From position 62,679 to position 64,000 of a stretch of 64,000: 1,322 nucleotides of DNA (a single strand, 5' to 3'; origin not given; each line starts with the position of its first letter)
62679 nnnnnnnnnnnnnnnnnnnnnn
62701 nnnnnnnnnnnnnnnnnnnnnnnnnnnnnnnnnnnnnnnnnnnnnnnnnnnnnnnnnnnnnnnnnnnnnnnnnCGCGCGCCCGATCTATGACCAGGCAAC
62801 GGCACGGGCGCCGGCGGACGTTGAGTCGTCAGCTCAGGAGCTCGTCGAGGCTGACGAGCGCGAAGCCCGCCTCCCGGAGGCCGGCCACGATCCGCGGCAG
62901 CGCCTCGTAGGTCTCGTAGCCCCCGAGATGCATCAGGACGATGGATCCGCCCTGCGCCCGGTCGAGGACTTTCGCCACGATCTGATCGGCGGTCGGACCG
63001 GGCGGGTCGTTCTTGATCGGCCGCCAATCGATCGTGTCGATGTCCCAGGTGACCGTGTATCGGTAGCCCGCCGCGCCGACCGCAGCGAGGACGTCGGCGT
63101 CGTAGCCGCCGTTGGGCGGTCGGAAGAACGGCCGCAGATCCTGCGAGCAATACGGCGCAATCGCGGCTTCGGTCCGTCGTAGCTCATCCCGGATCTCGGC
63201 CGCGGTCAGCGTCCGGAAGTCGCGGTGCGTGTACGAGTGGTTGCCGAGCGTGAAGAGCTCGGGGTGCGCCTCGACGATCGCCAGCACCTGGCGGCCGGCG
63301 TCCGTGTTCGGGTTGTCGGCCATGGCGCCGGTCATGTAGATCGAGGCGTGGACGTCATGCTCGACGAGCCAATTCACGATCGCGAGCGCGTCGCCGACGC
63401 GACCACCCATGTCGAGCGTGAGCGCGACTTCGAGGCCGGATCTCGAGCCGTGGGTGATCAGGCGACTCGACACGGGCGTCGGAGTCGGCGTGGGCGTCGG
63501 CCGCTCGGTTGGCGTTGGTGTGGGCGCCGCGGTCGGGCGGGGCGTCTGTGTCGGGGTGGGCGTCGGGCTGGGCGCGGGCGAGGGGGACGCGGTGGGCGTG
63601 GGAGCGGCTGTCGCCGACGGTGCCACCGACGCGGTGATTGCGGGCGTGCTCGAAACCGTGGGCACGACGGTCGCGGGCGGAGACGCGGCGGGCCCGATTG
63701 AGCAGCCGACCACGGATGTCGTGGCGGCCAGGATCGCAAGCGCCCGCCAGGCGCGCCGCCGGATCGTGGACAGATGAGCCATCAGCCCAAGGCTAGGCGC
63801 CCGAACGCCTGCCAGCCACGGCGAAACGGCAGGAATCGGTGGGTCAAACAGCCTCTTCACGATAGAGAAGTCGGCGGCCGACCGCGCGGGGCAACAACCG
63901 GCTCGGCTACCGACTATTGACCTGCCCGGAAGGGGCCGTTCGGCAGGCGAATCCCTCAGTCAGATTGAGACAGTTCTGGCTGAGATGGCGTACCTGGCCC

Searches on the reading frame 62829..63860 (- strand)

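Call 8: search_protein_families(library=pfam, proteins=[window:62829-63860:-], max_evalue=1)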
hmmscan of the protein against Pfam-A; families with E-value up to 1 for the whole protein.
window:62829-63860:- (343 aa): 4 families
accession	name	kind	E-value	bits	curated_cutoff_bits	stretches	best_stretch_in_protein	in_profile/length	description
PF01522.26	Polysacc_deac_1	-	6.2e-18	65.4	23.1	1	144-268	8-123/124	Polysaccharide deacetylase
PF04748.18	Polysacc_deac_2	-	0.24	10.9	27.5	1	299-342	170-212/212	Divergent polysaccharide deacetylase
PF05887.16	Trypan_PARP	-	0.25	11.7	100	1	78-129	58-109/134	Procyclic acidic repetitive protein (PARP)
PF09892.16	DUF2119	-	0.4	10.5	30.5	1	169-222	41-94/188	Uncharacterized protein conserved in archaea (DUF2119)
